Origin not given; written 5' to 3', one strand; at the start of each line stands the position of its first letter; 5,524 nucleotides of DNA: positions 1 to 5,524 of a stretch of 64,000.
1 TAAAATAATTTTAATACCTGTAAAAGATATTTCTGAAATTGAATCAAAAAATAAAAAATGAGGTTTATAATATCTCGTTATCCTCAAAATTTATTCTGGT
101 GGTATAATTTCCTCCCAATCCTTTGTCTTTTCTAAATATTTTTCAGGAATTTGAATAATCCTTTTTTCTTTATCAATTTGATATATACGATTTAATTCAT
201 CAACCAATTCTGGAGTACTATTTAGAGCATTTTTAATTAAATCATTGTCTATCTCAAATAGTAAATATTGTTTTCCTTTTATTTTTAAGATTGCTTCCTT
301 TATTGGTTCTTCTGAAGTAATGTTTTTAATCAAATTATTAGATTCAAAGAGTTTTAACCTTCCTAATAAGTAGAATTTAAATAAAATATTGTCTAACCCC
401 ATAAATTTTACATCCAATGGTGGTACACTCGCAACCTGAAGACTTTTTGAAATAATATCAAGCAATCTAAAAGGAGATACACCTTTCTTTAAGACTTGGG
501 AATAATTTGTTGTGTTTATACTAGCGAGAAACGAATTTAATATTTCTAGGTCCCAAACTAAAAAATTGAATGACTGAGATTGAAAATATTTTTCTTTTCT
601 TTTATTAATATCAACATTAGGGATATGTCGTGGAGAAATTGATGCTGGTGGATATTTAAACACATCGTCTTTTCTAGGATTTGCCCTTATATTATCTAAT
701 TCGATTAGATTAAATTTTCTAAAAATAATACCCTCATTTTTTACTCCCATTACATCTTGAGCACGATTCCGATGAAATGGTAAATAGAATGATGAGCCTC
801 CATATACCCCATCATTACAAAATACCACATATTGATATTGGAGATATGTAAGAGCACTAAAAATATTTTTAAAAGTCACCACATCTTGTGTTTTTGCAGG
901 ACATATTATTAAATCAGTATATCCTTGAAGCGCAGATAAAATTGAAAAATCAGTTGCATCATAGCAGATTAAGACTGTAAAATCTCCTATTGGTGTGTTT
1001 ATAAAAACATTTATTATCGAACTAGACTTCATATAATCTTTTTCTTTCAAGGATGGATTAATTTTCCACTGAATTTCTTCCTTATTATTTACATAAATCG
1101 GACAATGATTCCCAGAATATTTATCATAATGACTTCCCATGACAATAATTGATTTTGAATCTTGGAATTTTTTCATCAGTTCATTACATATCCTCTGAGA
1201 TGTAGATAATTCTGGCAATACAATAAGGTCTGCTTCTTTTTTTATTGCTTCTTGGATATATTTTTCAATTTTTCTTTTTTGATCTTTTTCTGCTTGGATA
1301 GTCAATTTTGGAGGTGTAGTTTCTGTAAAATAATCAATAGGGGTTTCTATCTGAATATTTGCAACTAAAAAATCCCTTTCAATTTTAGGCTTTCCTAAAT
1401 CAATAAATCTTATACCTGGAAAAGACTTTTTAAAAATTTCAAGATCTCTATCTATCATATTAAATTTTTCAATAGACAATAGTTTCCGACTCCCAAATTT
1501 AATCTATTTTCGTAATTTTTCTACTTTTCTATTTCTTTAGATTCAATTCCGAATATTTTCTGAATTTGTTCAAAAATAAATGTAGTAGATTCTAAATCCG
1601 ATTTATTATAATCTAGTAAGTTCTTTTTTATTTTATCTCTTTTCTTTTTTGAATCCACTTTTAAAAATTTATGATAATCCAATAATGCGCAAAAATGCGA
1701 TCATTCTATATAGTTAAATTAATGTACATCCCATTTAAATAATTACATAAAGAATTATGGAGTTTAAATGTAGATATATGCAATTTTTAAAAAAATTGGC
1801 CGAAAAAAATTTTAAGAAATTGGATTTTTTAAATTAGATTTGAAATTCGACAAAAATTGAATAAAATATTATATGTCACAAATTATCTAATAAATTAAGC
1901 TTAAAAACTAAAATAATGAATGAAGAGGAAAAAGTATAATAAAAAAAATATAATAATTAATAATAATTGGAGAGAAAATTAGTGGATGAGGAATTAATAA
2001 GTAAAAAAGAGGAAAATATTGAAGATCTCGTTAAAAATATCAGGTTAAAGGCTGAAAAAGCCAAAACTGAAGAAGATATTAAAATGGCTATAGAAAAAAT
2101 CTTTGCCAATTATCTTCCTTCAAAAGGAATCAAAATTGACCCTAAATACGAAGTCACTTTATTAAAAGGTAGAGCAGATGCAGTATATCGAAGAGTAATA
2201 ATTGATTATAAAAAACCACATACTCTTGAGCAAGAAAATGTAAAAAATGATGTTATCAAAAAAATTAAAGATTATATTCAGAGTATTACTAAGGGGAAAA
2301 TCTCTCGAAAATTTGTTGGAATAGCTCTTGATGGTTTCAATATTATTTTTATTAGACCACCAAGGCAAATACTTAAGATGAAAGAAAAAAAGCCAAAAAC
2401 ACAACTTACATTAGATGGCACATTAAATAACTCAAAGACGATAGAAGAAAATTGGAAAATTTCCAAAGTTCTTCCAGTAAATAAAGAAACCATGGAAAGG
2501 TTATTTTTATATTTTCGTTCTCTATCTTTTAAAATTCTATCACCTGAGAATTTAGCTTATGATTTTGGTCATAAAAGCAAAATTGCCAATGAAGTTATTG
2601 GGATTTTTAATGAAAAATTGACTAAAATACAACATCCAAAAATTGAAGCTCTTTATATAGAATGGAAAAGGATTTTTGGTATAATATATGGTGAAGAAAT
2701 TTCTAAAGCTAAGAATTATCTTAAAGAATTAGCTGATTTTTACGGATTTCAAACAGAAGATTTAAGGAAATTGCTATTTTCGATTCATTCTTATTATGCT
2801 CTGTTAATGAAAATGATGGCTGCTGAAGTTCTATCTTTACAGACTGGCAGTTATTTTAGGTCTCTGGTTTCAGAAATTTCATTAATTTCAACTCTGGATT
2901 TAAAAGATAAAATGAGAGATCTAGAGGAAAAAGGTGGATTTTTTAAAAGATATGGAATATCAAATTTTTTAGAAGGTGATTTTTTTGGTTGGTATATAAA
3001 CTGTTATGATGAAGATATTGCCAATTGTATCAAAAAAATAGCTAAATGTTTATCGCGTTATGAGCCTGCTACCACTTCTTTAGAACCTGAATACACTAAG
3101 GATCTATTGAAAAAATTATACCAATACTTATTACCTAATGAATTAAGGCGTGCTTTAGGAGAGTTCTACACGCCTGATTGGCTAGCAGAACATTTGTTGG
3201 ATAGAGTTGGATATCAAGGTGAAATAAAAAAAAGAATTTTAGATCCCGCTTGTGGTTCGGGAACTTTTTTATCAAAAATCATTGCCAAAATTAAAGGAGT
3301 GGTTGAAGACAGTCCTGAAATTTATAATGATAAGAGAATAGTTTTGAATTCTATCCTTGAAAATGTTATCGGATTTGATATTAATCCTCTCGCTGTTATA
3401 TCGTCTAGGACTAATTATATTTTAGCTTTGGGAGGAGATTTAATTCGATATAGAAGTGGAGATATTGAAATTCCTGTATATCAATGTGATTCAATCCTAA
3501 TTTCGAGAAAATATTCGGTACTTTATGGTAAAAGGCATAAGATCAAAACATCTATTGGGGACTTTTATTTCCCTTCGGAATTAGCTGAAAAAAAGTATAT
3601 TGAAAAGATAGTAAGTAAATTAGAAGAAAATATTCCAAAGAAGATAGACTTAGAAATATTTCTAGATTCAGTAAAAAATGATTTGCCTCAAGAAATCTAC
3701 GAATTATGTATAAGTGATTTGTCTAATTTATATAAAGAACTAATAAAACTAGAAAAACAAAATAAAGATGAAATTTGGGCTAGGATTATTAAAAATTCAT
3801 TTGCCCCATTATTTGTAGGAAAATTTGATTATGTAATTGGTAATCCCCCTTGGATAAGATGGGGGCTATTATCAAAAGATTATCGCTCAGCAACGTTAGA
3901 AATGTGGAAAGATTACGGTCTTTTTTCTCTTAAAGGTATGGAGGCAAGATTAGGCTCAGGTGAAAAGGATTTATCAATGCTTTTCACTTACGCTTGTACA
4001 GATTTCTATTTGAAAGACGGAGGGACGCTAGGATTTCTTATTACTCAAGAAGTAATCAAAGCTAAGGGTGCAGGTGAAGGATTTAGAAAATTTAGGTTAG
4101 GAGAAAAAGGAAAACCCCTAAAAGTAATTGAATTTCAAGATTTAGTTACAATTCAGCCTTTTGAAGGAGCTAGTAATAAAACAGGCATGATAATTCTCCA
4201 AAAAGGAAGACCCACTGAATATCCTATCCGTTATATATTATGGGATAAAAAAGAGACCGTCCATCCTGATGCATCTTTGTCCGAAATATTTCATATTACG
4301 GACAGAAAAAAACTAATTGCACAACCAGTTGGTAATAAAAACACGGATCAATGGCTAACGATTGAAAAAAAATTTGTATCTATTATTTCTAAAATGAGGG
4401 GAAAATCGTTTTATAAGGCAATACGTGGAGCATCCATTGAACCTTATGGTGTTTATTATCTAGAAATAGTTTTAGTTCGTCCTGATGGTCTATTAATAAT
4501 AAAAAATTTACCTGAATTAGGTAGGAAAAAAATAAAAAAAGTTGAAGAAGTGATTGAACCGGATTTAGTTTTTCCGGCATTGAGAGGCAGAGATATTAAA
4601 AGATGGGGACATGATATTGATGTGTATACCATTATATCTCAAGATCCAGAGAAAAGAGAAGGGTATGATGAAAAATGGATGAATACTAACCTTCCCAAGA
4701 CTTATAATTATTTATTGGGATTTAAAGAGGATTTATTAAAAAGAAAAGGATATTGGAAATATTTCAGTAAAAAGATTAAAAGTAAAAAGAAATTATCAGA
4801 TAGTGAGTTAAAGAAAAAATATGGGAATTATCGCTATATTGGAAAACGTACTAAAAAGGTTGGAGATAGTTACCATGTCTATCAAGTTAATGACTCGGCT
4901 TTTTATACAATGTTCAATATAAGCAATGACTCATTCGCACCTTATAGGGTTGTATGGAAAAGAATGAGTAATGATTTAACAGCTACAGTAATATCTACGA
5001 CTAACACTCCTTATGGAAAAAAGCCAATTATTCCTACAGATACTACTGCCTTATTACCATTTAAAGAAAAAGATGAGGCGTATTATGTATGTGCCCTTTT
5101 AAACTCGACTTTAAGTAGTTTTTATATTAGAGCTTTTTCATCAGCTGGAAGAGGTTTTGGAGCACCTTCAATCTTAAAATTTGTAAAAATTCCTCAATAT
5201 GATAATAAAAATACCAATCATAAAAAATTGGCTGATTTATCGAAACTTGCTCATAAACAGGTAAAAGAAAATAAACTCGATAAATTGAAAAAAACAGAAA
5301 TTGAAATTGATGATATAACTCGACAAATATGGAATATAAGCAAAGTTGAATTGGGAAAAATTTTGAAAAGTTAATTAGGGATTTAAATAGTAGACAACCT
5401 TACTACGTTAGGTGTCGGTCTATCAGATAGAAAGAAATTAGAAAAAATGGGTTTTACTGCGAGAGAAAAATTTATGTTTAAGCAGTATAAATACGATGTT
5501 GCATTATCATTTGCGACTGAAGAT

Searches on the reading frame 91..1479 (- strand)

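Call 6: search_protein_families(library=pfam, proteins=[window:91-1479:-], max_evalue=0.01)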
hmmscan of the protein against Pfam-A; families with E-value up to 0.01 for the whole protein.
window:91-1479:- (462 aa): 1 family
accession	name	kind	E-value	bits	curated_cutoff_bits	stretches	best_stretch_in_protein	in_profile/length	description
PF00795.27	CN_hydrolase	-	5.1e-05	23.2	23.2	1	69-95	19-50/256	Carbon-nitrogen hydrolase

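Call 7: search_protein_families(library=padloc, proteins=[window:91-1479:-], max_evalue=0.001)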
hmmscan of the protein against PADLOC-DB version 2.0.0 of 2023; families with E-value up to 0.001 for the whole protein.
window:91-1479:- (462 aa): 5 families
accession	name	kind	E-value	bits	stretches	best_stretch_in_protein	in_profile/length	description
PDLC03804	RTasNitrilase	-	7.1e-29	99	1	46-281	138-395/397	DRT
PDLC03745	Drt1a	-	1.7e-26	90.4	1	73-280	957-1175/1176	DRT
PDLC03780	RT_UG5-nitrilase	-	1.9e-21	74.3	1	26-280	630-889/907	DRT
PDLC01989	CARF_m7--CARF_nitrilase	-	1.6e-18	64.5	1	51-244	203-398/457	-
PDLC02171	Drt1a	-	2.3e-15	53.2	1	149-262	1095-1209/1232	-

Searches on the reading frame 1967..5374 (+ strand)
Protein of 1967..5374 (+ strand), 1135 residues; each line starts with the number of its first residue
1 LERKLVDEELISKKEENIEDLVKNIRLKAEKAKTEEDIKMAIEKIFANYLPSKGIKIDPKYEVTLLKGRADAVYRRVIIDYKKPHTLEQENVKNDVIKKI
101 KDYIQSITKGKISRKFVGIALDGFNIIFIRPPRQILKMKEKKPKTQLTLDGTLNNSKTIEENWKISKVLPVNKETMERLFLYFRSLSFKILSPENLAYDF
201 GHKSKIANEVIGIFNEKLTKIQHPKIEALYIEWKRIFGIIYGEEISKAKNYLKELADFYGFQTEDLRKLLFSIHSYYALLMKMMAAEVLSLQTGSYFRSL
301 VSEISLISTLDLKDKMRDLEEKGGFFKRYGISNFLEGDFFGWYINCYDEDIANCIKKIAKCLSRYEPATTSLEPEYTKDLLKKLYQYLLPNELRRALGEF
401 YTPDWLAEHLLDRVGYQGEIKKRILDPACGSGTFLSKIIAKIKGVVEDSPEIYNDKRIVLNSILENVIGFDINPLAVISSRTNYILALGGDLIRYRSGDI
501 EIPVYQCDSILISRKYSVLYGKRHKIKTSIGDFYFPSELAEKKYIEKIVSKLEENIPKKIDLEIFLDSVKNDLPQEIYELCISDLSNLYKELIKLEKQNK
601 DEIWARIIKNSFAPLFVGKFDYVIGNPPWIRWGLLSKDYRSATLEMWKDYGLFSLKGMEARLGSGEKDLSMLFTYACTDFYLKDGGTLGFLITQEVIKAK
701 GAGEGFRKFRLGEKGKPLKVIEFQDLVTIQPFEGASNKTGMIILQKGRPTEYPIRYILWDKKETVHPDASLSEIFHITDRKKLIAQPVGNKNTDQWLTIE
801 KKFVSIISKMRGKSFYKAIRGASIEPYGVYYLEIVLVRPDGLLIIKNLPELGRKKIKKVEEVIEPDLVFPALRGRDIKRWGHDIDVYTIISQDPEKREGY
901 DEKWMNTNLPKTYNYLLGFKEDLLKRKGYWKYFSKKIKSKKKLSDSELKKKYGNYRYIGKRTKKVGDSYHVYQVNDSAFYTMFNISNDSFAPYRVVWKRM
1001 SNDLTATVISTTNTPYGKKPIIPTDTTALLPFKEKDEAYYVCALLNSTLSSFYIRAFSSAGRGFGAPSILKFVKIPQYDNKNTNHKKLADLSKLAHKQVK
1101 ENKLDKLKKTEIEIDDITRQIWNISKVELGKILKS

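Call 6: search_protein_families(library=pfam, proteins=[window:1967-5374:+], max_evalue=0.01)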
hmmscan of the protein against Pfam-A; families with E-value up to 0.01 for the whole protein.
window:1967-5374:+ (1135 aa): 4 families
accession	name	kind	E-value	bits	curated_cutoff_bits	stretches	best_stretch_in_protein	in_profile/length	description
PF07669.17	Eco57I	-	1.8e-13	51.4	25.3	1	465-724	1-166/171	Eco57I restriction-modification methylase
PF02384.22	N6_Mtase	-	7.2e-10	39.1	20.4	1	378-445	3-71/311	N-6 DNA Methylase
PF01170.24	UPF0020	-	0.00079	19.6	22.3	1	406-501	16-113/197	RMKL-like, methyltransferase domain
PF20473.4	MmeI_Mtase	-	0.0035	17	27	0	421-439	20-38/259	MmeI, DNA-methyltransferase domain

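Call 7: search_protein_families(library=padloc, proteins=[window:1967-5374:+], max_evalue=0.001)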
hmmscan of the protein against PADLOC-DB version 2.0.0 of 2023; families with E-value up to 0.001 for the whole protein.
window:1967-5374:+ (1135 aa): 23 families
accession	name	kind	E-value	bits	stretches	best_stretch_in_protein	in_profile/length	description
PDLC03630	REase_MTase_IIG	-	8.1e-292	968.9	1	13-1132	3-1091/1100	Type IIG restriction enzyme-methyltransferase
PDLC03580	REase_II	-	6.7e-194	644.7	3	156-936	128-941/1112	Type II restriction enzyme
PDLC03625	REase_MTase_IIG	-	1.2e-98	329.3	2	67-960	55-978/1109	Type IIG restriction enzyme-methyltransferase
PDLC03335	MTase_II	-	1.7e-23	81.2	2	615-927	189-471/607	Type II methyltransferase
PDLC03267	MTase_II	-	3.2e-17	60.6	2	527-766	13-237/539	Type II methyltransferase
PDLC03338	MTase_II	-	6.2e-16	56.2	1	372-493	104-222/604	Type II methyltransferase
PDLC04134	mad2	-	9.3e-13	45.8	1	377-500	250-348/492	mads_2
PDLC03348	MTase_II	-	1.9e-11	41.3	1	352-491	176-316/727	Type II methyltransferase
PDLC03313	MTase_II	-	2.1e-11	41.1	2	394-442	19-70/563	Type II methyltransferase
PDLC02529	PglX|PglXI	-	1.1e-10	37.9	1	374-513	177-322/1189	PglX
PDLC03025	MTase_I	-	7e-10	36.2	1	378-486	141-241/569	Type I methyltransferase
PDLC03315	MTase_II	-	7.9e-10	36.1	2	396-446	16-68/502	Type II methyltransferase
PDLC03021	MTase_I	-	7.3e-09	33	1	374-486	139-247/491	Type I methyltransferase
PDLC03719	oMTase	-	4.8e-08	30.4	0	590-696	83-169/387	orphan methyltransferase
PDLC03318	MTase_II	-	5.2e-07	26.4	1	383-449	329-393/723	Type II methyltransferase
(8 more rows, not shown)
